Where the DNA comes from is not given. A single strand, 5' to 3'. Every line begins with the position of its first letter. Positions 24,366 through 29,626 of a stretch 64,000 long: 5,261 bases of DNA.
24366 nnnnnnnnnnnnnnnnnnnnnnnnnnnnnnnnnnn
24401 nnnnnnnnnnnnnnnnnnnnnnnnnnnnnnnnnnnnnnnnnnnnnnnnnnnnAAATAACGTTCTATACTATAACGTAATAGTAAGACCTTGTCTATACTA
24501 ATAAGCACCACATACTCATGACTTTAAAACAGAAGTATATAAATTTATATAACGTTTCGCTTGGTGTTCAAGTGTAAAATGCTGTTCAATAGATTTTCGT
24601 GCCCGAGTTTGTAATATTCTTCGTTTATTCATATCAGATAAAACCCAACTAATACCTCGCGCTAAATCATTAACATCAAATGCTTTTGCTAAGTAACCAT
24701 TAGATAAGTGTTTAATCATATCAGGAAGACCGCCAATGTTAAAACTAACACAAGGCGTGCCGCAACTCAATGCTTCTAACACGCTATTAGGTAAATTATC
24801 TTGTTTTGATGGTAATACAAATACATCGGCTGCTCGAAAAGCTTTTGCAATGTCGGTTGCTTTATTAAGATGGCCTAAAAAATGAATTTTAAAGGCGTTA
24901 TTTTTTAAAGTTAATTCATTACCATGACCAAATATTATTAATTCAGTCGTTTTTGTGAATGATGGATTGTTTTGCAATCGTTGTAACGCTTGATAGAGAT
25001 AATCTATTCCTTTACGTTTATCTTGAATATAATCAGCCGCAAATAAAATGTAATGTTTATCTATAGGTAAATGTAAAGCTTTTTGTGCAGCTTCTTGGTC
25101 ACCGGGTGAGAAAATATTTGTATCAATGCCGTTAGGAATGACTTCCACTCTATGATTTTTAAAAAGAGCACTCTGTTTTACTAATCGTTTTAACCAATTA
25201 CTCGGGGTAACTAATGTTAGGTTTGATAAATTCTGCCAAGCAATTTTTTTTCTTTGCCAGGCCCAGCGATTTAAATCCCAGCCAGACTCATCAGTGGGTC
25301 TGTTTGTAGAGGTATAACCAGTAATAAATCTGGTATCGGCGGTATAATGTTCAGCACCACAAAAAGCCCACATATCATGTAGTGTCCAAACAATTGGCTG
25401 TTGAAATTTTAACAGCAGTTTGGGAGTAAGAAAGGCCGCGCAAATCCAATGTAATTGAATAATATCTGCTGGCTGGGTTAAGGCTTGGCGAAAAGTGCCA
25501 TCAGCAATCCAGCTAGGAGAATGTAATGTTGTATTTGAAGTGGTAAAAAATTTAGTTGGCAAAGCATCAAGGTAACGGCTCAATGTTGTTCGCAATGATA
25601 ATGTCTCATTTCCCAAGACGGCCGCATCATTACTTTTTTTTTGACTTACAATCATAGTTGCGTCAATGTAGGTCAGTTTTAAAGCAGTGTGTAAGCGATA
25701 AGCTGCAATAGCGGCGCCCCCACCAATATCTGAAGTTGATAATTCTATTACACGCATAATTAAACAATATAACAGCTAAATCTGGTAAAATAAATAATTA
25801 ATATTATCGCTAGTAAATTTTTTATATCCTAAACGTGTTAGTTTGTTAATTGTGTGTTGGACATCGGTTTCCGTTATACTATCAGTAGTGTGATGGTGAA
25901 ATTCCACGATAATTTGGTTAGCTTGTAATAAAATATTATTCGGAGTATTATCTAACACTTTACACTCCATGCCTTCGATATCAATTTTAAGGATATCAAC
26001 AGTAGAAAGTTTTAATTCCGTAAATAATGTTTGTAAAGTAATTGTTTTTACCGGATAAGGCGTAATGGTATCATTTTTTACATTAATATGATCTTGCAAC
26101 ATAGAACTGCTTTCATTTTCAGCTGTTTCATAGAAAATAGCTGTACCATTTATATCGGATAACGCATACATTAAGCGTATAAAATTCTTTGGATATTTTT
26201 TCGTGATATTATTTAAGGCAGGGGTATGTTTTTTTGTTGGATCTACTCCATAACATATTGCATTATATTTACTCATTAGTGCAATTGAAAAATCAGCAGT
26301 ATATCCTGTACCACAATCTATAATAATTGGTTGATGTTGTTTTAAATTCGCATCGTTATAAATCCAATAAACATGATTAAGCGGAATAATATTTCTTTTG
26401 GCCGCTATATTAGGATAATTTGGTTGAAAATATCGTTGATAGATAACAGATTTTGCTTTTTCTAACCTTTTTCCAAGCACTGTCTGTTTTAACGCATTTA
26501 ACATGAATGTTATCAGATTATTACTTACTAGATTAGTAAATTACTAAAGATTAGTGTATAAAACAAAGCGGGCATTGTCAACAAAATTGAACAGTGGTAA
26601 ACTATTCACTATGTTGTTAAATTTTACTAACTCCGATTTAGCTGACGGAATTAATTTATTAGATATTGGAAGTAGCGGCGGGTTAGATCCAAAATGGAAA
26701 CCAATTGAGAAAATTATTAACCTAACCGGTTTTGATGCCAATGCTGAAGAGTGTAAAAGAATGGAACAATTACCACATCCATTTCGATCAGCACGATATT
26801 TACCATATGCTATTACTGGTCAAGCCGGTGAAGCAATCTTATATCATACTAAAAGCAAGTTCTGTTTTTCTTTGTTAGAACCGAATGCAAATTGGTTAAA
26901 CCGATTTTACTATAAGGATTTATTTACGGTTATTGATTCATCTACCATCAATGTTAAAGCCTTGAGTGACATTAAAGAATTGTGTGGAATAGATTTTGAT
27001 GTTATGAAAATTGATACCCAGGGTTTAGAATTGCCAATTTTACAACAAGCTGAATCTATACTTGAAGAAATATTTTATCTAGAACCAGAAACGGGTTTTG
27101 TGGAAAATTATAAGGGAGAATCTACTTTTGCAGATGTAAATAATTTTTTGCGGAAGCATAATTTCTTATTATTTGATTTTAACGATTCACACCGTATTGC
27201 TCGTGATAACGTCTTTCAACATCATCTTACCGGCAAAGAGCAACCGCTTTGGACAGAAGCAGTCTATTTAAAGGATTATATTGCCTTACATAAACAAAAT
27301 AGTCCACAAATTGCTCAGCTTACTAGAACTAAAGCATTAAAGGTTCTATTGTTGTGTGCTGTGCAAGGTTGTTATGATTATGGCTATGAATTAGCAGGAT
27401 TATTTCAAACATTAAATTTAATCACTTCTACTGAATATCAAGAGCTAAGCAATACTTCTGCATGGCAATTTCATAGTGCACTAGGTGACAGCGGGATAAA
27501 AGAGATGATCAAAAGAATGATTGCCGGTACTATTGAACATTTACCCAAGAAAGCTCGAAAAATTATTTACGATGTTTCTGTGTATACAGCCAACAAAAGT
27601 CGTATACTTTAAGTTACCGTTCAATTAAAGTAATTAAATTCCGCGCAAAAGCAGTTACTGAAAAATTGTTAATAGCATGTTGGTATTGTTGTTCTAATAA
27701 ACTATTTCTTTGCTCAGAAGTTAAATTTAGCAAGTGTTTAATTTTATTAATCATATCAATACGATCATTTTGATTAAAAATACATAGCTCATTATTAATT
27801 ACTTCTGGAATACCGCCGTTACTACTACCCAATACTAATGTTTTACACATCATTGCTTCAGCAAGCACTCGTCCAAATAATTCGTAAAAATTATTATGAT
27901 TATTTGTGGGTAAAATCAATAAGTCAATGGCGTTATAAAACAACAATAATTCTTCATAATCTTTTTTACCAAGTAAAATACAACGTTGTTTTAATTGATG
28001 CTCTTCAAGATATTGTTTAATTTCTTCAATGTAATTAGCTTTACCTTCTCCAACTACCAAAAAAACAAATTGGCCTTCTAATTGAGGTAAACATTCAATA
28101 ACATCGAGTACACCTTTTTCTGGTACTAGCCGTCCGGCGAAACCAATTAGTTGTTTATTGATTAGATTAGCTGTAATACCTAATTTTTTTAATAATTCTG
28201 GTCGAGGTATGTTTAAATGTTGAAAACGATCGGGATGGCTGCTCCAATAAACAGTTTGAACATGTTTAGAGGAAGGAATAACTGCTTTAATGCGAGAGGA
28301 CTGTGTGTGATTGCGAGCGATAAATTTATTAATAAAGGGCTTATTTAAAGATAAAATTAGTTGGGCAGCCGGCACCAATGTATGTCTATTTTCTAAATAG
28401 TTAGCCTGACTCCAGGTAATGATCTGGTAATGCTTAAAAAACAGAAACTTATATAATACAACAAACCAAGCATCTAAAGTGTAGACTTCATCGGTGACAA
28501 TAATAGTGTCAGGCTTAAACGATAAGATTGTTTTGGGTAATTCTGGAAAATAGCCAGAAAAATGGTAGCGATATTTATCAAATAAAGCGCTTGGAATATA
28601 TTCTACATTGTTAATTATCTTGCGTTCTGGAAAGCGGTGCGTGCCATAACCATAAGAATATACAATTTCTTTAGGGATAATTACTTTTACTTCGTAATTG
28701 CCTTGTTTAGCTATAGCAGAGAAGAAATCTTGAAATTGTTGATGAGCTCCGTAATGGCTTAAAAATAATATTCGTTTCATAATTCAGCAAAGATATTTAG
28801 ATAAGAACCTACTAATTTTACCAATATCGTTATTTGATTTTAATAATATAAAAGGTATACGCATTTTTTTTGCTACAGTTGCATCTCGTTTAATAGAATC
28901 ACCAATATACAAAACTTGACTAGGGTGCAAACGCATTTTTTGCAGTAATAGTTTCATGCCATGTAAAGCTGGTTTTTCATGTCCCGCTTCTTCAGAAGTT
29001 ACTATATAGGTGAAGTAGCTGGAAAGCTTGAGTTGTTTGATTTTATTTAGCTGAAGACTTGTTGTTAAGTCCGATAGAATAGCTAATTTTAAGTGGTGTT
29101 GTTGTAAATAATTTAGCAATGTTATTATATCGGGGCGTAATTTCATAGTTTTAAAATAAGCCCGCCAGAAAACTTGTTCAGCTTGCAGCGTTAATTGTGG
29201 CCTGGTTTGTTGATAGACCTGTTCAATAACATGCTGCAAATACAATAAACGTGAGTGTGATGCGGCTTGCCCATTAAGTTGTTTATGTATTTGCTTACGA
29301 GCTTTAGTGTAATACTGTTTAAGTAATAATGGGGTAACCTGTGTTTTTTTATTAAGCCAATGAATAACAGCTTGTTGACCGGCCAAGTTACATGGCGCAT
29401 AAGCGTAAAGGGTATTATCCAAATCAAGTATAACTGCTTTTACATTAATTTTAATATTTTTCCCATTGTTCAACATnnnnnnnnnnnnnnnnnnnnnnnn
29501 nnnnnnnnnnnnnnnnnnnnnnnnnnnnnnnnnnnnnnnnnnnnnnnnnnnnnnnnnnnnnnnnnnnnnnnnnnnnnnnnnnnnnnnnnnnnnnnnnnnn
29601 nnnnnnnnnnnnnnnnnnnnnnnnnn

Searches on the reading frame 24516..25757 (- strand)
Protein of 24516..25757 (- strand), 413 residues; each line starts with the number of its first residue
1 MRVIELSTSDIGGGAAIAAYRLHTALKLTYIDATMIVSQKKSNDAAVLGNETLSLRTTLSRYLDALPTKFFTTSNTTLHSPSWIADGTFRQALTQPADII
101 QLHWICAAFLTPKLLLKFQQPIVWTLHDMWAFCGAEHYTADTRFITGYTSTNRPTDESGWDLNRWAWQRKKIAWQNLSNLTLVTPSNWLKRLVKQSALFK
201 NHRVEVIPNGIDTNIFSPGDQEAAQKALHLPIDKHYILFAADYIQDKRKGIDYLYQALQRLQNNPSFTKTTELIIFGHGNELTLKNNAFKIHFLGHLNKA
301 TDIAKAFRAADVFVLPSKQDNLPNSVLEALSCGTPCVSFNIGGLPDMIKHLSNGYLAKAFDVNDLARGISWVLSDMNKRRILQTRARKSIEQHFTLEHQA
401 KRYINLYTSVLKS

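Call 7: search_protein_families(library=pfam, proteins=[window:24516-25757:-], max_evalue=0.01)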
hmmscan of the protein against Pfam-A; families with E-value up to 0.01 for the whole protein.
window:24516-25757:- (413 aa): 6 families
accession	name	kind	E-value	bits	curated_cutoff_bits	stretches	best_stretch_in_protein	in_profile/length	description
PF00534.26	Glycos_transf_1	-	1.4e-29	103.3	26.4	1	222-388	3-171/172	Glycosyl transferases group 1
PF13692.12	Glyco_trans_1_4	-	3.2e-29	102.5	27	1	235-375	2-142/142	Glycosyl transferases group 1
PF13439.12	Glyco_transf_4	-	4.2e-12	46.8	28.5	1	13-214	2-169/170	Glycosyltransferase Family 4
PF13524.12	Glyco_trans_1_2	-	9.8e-08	32.5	25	1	272-404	16-143/144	Glycosyl transferase-like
PF20706.3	GT4-conflict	-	1.1e-07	31.6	26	1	216-401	177-383/385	Family 4 Glycosyltransferase in conflict systems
PF13579.12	Glyco_trans_4_4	-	1.6e-05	25.7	29.7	1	79-210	55-158/158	Glycosyl transferase 4-like domain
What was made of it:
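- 24516..25757 (-): GT4 glycosyltransferase directly upstream of wzm1. Glycos_transf_1, E 1.4e-29 (call 7).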

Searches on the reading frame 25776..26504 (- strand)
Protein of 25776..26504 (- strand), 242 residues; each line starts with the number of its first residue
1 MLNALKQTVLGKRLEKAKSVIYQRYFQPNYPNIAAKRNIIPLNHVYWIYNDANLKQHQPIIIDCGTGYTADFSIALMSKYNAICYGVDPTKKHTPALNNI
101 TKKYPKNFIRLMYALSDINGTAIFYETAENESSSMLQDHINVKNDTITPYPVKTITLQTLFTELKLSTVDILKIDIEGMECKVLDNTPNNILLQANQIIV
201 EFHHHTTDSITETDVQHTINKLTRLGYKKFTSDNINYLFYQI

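Call 7: search_protein_families(library=pfam, proteins=[window:25776-26504:-], max_evalue=0.01)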
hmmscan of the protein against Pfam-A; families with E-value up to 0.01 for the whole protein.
window:25776-26504:- (242 aa): 2 families
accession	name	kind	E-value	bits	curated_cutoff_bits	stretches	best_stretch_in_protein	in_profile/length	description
PF05050.19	Methyltransf_21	-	1.4e-13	51.7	22.7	1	120-228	56-172/173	Methyltransferase FkbM domain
PF13383.12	Methyltransf_22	-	0.0018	18.4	22.4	1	155-233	160-237/252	Methyltransferase domain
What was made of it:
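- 25776..26504 (-): FkbM methyltransferase (242 aa), candidate cap enzyme of system 1. Methyltransf_21, E 1.4e-13 (call 7).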

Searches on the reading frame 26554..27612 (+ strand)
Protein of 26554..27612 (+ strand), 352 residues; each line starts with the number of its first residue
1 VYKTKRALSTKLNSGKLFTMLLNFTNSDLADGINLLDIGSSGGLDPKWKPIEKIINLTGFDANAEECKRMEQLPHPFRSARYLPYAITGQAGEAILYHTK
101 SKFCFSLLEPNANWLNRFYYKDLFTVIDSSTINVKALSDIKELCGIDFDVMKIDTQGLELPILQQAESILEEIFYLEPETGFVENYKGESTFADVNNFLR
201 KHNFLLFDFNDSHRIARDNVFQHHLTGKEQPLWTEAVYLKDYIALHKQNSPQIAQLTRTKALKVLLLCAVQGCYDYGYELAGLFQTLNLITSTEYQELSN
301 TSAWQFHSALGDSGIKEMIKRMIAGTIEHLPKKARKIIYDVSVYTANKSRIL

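Call 7: search_protein_families(library=pfam, proteins=[window:26554-27612:+], max_evalue=0.01)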
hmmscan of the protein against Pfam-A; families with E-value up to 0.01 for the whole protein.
window:26554-27612:+ (352 aa): 1 family
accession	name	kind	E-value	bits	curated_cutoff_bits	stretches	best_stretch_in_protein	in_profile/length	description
PF05050.19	Methyltransf_21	-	3.2e-09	37.6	22.7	1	71-205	30-172/173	Methyltransferase FkbM domain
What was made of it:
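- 26554..27612 (+): Second FkbM-family methyltransferase (352 aa), on the opposite strand inside system 1. Methyltransf_21, E 3e-9 (call 7).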

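Call 70: search_protein_families(library=ncbifam, proteins=[window:26554-27612:+], max_evalue=0.01)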
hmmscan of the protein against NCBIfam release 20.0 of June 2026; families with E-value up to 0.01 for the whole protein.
window:26554-27612:+ (352 aa): 1 family
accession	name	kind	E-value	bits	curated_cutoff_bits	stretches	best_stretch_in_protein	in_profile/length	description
TIGR01444.1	fkbM_fam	subfamily_domain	2.3e-05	24.9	37.7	1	58-172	26-133/143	FkbM family methyltransferase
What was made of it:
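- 26554..27612 (+): NCBIfam fkbM_fam gives a weak match (call 70).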

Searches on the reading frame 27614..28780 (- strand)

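Call 7: search_protein_families(library=pfam, proteins=[window:27614-28780:-], max_evalue=0.01)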
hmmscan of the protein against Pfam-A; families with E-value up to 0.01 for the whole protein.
window:27614-28780:- (388 aa): 3 families
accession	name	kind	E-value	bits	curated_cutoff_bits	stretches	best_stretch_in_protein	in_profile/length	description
PF00534.26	Glycos_transf_1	-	1e-24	87.4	26.4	1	208-366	14-170/172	Glycosyl transferases group 1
PF13692.12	Glyco_trans_1_4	-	1e-20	74.9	27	1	210-352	2-141/142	Glycosyl transferases group 1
PF13524.12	Glyco_trans_1_2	-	5.1e-05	23.7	25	1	238-383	15-143/144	Glycosyl transferase-like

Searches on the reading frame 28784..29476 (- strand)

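Call 7: search_protein_families(library=pfam, proteins=[window:28784-29476:-], max_evalue=0.01)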
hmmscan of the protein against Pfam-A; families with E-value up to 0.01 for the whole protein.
window:28784-29476:- (230 aa): 3 families
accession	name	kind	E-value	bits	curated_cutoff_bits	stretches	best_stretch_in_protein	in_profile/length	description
PF13419.12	HAD_2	-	2.1e-23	83.8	23.8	1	15-211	1-177/178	Haloacid dehalogenase-like hydrolase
PF00702.32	Hydrolase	-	3.2e-18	67.2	26.4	1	12-204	1-189/191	haloacid dehalogenase-like hydrolase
PF13242.12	Hydrolase_like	-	4.3e-05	23.8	22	1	168-215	4-51/75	HAD-hyrolase-like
